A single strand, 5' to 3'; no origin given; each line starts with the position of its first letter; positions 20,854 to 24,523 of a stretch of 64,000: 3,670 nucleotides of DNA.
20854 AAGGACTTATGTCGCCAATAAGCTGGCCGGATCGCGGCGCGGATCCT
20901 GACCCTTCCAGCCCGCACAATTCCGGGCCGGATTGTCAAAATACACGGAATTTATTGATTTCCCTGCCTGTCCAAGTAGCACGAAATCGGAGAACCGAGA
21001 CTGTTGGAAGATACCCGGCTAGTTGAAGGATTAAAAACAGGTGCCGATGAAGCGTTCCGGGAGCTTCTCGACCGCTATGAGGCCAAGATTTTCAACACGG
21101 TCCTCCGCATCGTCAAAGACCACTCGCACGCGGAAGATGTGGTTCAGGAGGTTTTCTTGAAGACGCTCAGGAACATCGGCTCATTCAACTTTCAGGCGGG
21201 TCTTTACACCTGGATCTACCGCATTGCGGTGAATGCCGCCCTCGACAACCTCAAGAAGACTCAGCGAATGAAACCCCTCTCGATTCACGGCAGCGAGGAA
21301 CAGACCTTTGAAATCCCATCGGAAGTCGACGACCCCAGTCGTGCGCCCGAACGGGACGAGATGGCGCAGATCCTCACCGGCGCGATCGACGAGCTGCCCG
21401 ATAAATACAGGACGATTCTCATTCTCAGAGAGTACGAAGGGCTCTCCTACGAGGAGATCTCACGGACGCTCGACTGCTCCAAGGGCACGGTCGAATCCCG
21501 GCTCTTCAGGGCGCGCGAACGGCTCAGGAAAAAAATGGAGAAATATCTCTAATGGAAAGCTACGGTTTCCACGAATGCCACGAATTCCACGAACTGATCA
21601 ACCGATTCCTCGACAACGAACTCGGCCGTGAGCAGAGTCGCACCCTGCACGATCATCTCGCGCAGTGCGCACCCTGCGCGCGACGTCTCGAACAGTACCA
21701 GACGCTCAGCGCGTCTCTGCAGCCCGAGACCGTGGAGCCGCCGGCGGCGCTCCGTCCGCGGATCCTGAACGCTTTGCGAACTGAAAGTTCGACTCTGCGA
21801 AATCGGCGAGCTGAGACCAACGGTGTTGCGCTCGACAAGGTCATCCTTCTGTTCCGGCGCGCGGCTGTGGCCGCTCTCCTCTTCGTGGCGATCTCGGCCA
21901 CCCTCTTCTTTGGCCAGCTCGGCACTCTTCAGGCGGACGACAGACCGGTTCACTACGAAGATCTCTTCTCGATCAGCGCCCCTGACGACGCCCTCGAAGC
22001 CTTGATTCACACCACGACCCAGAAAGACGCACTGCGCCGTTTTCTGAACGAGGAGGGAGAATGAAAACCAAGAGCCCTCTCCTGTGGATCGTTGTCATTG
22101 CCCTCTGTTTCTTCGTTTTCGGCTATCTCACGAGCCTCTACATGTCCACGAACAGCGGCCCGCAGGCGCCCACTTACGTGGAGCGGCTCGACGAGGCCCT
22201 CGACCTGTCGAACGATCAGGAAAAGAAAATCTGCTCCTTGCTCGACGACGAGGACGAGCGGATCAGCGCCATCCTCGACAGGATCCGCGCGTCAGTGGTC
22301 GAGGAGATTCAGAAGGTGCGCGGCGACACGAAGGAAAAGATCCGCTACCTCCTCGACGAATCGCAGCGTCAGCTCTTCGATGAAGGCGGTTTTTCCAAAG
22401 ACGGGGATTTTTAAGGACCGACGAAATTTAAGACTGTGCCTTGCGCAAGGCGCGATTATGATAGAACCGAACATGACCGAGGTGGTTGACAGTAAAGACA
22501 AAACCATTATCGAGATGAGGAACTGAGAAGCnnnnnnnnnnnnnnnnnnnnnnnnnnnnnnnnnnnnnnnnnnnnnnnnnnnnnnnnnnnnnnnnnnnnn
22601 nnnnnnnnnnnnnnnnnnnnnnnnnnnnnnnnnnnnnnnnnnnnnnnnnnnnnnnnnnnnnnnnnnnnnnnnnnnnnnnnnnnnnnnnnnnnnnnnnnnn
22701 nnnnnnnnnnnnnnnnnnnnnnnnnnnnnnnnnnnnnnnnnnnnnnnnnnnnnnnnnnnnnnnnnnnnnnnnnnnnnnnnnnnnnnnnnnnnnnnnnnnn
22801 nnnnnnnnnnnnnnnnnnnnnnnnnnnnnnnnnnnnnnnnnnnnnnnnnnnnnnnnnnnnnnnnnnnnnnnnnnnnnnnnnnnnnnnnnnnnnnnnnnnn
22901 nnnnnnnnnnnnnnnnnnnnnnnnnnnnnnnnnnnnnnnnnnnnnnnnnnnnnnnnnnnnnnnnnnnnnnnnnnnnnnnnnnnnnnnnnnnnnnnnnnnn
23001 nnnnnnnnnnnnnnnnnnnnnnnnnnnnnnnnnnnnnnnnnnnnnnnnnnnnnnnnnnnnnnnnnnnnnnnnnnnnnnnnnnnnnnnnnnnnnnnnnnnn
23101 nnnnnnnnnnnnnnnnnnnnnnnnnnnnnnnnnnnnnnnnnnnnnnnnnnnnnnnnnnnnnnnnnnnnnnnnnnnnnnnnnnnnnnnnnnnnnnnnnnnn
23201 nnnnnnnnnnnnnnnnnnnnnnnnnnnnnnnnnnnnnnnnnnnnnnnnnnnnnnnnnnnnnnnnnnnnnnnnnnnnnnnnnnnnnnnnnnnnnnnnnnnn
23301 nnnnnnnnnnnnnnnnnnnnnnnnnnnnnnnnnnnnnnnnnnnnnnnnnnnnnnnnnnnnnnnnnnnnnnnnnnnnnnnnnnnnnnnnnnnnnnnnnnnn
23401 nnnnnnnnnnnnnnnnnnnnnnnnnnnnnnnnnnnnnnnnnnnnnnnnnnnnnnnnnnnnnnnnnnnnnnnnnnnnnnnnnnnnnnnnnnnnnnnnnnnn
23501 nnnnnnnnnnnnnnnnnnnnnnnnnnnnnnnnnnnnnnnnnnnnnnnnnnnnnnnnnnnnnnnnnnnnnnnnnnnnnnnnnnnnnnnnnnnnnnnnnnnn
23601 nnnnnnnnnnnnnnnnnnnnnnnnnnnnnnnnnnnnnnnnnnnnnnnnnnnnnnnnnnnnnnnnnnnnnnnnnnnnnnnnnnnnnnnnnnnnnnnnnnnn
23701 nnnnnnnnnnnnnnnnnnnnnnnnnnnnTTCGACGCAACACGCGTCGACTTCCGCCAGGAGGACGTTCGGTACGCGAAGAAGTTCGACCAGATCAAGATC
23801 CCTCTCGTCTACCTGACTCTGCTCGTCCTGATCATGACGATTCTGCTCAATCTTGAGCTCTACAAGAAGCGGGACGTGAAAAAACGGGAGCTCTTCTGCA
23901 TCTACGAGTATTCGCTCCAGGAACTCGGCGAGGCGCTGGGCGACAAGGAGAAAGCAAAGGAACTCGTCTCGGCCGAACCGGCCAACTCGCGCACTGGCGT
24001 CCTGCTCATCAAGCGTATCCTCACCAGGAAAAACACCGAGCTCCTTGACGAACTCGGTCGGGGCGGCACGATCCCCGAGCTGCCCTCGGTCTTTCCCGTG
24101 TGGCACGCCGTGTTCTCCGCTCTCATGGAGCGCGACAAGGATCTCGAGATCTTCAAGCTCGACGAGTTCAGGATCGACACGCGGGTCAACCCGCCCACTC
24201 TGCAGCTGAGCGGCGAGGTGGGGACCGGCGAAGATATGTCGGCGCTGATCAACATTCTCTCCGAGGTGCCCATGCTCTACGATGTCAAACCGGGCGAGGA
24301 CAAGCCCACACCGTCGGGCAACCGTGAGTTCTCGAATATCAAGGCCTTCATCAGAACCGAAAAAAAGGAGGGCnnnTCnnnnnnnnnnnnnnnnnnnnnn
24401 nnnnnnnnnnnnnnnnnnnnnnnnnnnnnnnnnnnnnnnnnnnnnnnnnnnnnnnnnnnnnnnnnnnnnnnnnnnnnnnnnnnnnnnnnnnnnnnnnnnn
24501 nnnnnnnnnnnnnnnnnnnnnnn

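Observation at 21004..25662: ECF sigma / anti-sigma operon that also encodes an orphan GspL-like (PilM+PilN fusion) and GspM/PilO-like pair plus a HAD phosphatase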

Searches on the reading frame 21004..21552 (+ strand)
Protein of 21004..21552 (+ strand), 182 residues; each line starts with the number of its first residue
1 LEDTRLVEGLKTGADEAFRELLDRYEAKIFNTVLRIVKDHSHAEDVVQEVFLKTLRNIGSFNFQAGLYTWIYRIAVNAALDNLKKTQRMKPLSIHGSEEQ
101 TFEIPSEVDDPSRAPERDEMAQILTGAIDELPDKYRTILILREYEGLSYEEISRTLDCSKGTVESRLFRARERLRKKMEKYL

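Call 3: search_protein_families(library=pfam, proteins=[window:21004-21552:+], max_evalue=1)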
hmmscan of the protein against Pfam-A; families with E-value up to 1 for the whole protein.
window:21004-21552:+ (182 aa): 15 families
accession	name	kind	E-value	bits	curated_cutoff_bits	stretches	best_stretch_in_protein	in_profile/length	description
PF08281.18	Sigma70_r4_2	-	2.3e-20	72.4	25.7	1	123-174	3-54/54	Sigma-70, region 4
PF04542.20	Sigma70_r2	-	2.3e-15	56.6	24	1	21-88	1-70/71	Sigma-70 region 2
PF04545.22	Sigma70_r4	-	8.6e-14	51.2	24.1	1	127-176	1-50/50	Sigma-70, region 4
PF07638.17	Sigma70_ECF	-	2.1e-08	34.7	21.1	1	4-179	5-184/185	ECF sigma factor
PF13384.12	HTH_23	-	0.00087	19.5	24.6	1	139-166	9-36/50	Homeodomain-like domain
PF00196.25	GerE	-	0.0045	17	23.5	1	144-174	15-45/57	Bacterial regulatory proteins, luxR family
PF12645.13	HTH_16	-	0.01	16.4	22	1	11-61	8-64/65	Helix-turn-helix domain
PF13936.12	HTH_38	-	0.013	15.7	27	1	137-164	12-38/44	Helix-turn-helix domain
PF22943.2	HTH_68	-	0.037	14.1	27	1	136-164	8-35/45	Putative helix-turn-helix domain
PF13412.12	HTH_24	-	0.06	13.4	21.9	1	138-169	9-40/48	Winged helix-turn-helix DNA-binding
PF13560.12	HTH_31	-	0.064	14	27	1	141-172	9-39/64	Helix-turn-helix domain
PF12840.13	HTH_20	-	0.079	13.4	27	1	141-163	13-35/51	Helix-turn-helix domain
PF02607.22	B12-binding_2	-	0.14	12.8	23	1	6-59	9-46/74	B12 binding domain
PF25787.1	HTH_SB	-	0.16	12.2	43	1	130-165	6-41/53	Sleeping Beauty transposase HTH domain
PF10775.14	ATP_sub_h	-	0.18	12.2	25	0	42-58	9-25/69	ATP synthase complex subunit h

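Call 4: search_protein_families(library=ncbifam, proteins=[window:21004-21552:+], max_evalue=1)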
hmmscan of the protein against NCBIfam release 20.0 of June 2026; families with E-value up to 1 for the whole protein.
window:21004-21552:+ (182 aa): 110 families (the best 25 are shown)
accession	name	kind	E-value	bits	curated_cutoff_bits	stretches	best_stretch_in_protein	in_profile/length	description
NF008888.0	PRK11922.1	equivalog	7e-44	150.2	204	1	2-180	16-198/231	RNA polymerase sigma factor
TIGR02939.1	RpoE_Sigma70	equivalog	2.9e-43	148.1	236.15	1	3-179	7-187/190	RNA polymerase sigma factor RpoE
NF007223.0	PRK09641.1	equivalog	1.8e-40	138.8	209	1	4-180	6-186/187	RNA polymerase sigma factor SigW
TIGR02937.1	sigma70-ECF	superfamily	2.1e-36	125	42.9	1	16-178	1-165/165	sigma-70 family RNA polymerase sigma factor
TIGR02948.1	SigW_bacill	equivalog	2.5e-35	122.3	243.1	1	4-179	6-185/187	RNA polymerase sigma factor SigW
NF009166.1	PRK12513.1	equivalog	7.4e-35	120.4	206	1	2-180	8-188/193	RNA polymerase sigma factor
TIGR02985.1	Sig70_bacteroi1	subfamily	6.4e-34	117.5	126.4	1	16-178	1-162/162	RNA polymerase sigma-70 factor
NF004113.0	PRK05602.1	equivalog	4.6e-33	114.6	208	1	2-180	31-203/211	RNA polymerase sigma factor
TIGR02950.1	SigM_subfam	subfamily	1.1e-32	113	147.95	1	19-178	3-158/159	RNA polymerase sigma factor, SigM family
NF058625.1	sigma_PG0214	equivalog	1.8e-32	112.4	130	1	16-180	4-163/170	GFO_1088 family ECF-type sigma factor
NF007225.0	PRK09643.1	equivalog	4.1e-32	111.5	190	1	3-180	14-184/204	RNA polymerase sigma factor SigM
NF007216.0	PRK09638.1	equivalog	6.8e-32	110.7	194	1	1-180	3-176/180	RNA polymerase sigma factor SigY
NF006930.0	PRK09415.1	subfamily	8.6e-31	107.2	198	1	16-180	16-177/179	RNA polymerase factor sigma C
NF009171.0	PRK12518.1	equivalog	4.4e-30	104.9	208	1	3-179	14-185/191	RNA polymerase sigma factor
NF009168.0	PRK12515.1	subfamily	5.8e-29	100.9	236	1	3-178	9-179/189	RNA polymerase sigma factor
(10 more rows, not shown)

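Call 95: find_related_loci(query=A8, collection=metagenome_contigs, flank=4500)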
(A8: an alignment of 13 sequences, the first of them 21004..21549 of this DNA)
Query A8 (182 aa) in metagenome_contigs; peptide patterns used: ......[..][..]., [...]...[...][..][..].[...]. (x = any residue, [..] = any of these).
600 stretches matched a pattern (row limit reached: there are more); 590 encode a relative of the query (tblastn E <= 1e-3); the best 80 are kept; 80 distinct loci.
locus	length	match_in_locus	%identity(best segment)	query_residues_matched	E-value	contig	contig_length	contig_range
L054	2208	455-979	41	3-178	2e-41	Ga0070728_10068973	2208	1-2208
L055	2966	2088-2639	38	2-182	2e-40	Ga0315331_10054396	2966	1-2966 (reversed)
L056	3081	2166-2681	40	3-181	6e-40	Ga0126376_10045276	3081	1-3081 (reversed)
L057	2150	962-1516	38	3-182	1e-39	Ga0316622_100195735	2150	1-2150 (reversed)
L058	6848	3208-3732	40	3-178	2e-39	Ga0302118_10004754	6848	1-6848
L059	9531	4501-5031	42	6-180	1e-39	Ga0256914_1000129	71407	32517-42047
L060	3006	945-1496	41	3-182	1e-39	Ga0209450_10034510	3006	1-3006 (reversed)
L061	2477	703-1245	41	3-179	4e-39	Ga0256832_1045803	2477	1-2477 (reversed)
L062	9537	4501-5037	40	2-178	9e-39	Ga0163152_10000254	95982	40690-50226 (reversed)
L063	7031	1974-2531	41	2-181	7e-39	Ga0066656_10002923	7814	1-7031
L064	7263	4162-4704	42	3-179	6e-39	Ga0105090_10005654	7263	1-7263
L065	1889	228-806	41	3-182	4e-39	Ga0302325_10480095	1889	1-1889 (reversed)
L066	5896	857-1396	40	3-178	7e-39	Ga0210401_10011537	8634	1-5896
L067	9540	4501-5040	40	3-178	9e-39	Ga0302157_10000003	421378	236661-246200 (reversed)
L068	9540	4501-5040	40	3-178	9e-39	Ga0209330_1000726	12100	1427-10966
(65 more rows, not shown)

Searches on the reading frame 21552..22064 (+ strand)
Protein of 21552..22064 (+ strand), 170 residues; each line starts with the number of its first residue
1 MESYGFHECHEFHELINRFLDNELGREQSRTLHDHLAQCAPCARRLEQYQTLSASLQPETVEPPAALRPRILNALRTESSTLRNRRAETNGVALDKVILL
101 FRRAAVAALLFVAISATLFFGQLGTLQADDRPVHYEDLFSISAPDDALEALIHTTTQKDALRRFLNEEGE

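Call 3: search_protein_families(library=pfam, proteins=[window:21552-22064:+], max_evalue=1)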
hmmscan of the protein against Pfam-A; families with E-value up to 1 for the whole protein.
window:21552-22064:+ (170 aa): 1 family
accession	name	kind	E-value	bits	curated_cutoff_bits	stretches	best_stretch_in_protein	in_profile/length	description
PF13490.11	zf-HC2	-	4.9e-08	33.4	22.2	1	9-43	1-35/35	Putative zinc-finger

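Call 4: search_protein_families(library=ncbifam, proteins=[window:21552-22064:+], max_evalue=1)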
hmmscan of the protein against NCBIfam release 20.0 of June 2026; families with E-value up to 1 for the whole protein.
window:21552-22064:+ (170 aa): 3 families
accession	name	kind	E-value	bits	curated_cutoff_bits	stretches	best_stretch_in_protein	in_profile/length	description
TIGR03988.1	antisig_RsrA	equivalog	6.3e-11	42.2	62.5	1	8-79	1-74/77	mycothiol system anti-sigma-R factor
NF052375.1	antisigma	equivalog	4.1e-10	40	100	1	23-135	9-117/217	anti-sigma factor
NF052368.1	antisigmaE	subfamily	0.0024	17.7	50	1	8-52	3-47/48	anti-sigma factor family protein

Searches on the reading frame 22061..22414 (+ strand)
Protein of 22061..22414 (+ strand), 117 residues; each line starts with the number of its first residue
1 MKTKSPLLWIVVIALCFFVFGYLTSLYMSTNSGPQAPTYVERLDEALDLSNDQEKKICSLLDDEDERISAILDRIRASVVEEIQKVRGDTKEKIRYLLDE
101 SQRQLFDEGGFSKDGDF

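Call 3: search_protein_families(library=pfam, proteins=[window:22061-22414:+], max_evalue=1)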
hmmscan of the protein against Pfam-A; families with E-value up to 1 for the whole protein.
window:22061-22414:+ (117 aa): 4 families
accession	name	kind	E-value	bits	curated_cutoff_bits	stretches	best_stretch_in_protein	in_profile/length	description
PF23933.1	DUF7269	-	0.035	14.6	29.1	1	9-100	28-119/162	Family of unknown function (DUF7269)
PF13567.11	DUF4131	-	0.13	12.4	31.6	1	7-91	29-103/165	Domain of unknown function (DUF4131)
PF14136.11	DUF4303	-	0.14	12.3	23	1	48-108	14-75/155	Domain of unknown function (DUF4303)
PF19233.4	DUF5886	-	0.15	12.8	36.5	1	38-84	67-113/135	Family of unknown function (DUF5886)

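Call 4: search_protein_families(library=ncbifam, proteins=[window:22061-22414:+], max_evalue=1)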
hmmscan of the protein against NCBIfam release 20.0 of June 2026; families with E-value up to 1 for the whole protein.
window:22061-22414:+ (117 aa): 4 families
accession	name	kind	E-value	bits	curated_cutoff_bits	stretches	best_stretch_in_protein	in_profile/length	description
TIGR00996.1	Mtu_fam_mce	paralog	0.05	12.8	140.5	1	7-50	4-46/291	MCE family protein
TIGR02736.1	cbb3_Q_epsi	equivalog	0.12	12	61.55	1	9-33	5-29/56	cytochrome c oxidase, cbb3-type, CcoQ subunit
TIGR04259.1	oxa_formateAnti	equivalog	0.17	10.7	335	1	4-33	304-333/405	oxalate/formate MFS antiporter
NF006992.0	PRK09457.1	subfamily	0.2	10.3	514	1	40-89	386-436/487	succinylglutamate-semialdehyde dehydrogenase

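Call 66: search_protein_families(library=pfam, alignment_id=A6, max_evalue=1)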
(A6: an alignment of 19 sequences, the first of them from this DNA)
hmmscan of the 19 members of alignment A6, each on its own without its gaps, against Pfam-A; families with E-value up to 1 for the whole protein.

A. member 1, seq(117 aa): 4 families
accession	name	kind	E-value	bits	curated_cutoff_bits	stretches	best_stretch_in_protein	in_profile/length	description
PF23933.1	DUF7269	-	0.035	14.6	29.1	1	9-100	28-119/162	Family of unknown function (DUF7269)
PF13567.11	DUF4131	-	0.13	12.4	31.6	1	7-91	29-103/165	Domain of unknown function (DUF4131)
PF14136.11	DUF4303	-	0.14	12.3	23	1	48-108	14-75/155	Domain of unknown function (DUF4303)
PF19233.4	DUF5886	-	0.15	12.8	36.5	1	38-84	67-113/135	Family of unknown function (DUF5886)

B. families by the number of members that match (of 19 scanned): 32 families (the first 25 are shown)
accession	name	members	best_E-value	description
PF07813.17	LTXXQ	6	0.0095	LTXXQ motif family protein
PF13801.11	Metal_resist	3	0.036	Heavy-metal resistance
PF17932.6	TetR_C_24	3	0.08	Tetracyclin repressor-like, C-terminal domain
PF01734.28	Patatin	2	0.069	Patatin-like phospholipase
PF05400.18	FliT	1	0.022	Flagellar protein FliT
PF01984.25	dsDNA_bind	1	0.023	Double-stranded DNA-binding domain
PF23933.1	DUF7269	1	0.035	Family of unknown function (DUF7269)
PF03799.20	FtsQ_DivIB_C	1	0.037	Cell division protein FtsQ/DivIB, C-terminal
PF12949.13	HeH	1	0.041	HeH/LEM domain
PF04391.17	DUF533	1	0.052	Protein of unknown function (DUF533)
PF04829.18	PT-VENN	1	0.064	Pre-toxin domain with VENN motif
PF13936.12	HTH_38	1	0.066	Helix-turn-helix domain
PF22274.2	DGF-1_beta-sheet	1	0.071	DGF-1 beta-sheet domain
PF05030.17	SSXT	1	0.1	SSXT protein (N-terminal region)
PF01280.26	Ribosomal_L19e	1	0.11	Ribosomal protein L19e, N-terminal domain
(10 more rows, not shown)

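Call 67: search_solved_structures(query=A6, max_evalue=10)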
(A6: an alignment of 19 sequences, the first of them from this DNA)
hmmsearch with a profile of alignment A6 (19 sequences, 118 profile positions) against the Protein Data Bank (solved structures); distinct sequences matched with E-value up to 10: 53.
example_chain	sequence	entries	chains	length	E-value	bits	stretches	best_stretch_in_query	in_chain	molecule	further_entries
5wnw_A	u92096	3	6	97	0.00053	23.4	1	49-113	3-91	Periplasmic chaperone Spy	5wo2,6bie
3o39_A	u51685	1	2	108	0.00062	23.2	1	49-113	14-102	Periplasmic protein related to spheroblast formation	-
3oeo_A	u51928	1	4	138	0.00093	22.6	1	49-113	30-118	Spheroplast protein Y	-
5wo1_A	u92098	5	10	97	0.0023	21.4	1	49-113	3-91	Periplasmic chaperone Spy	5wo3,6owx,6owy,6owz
7bqq_A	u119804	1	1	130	0.011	19.2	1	33-80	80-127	Gogy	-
5abs_A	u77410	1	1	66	0.095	16.1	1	31-84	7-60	SH3 DOMAIN-CONTAINING KINASE-BINDING PROTEIN 1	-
2n64_A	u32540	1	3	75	0.16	15.4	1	31-85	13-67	SH3 domain-containing kinase-binding protein 1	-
7bqb_A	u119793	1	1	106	0.18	15.3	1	42-102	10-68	NF6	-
2f95_B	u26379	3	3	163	0.22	14.9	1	7-95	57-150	Sensory rhodopsin II transducer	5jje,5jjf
4nr2_A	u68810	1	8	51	0.29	14.5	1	43-81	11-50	Serine/threonine-protein kinase 4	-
2jo8_A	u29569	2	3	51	0.3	14.5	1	43-81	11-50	Serine/threonine-protein kinase 4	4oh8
3mx9_A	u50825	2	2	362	0.42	14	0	33-67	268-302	Protein scV3V2(G19S) | scV3V2(G19S)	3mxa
2d1l_A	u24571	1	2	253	0.42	14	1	65-109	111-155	Metastasis suppressor protein 1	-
6xye_B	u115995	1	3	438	0.42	14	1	16-88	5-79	Fusion glycoprotein F1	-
7lq4_D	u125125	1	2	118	0.43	14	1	52-109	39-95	RsiG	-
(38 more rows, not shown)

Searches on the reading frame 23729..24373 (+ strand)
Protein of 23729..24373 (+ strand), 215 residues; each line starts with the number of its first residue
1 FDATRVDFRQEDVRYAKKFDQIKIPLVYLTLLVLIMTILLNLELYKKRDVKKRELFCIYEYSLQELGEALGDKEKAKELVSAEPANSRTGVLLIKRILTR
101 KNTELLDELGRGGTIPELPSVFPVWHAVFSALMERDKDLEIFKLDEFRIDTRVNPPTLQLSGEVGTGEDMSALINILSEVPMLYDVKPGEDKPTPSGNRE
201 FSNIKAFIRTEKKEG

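Call 44: search_solved_structures(query=A5, max_evalue=10)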
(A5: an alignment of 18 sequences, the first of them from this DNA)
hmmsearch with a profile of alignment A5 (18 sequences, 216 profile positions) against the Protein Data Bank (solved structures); distinct sequences matched with E-value up to 10: 7.
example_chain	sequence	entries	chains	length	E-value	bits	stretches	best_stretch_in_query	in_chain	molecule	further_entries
8rjx_A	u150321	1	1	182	0.029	17.2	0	149-194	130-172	Osmotically-inducible protein Y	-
9o19_X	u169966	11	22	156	0.072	15.9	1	25-112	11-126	ATP synthase subunit b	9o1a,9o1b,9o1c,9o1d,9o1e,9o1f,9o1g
8aiw_B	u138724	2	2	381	0.096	15.5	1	26-188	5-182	Cag pathogenicity island protein (Cag19)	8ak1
4njl_A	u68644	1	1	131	0.14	14.9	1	58-135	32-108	S protein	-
4i5s_A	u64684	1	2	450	0.19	14.5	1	22-72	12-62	Putative histidine kinase CovS; VicK-like protein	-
2i88_A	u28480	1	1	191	0.78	12.5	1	48-109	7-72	Colicin-E1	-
9qks_G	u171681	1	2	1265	0.92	12.3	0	97-128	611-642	ESX secretion system protein YukB,Green fluorescent protein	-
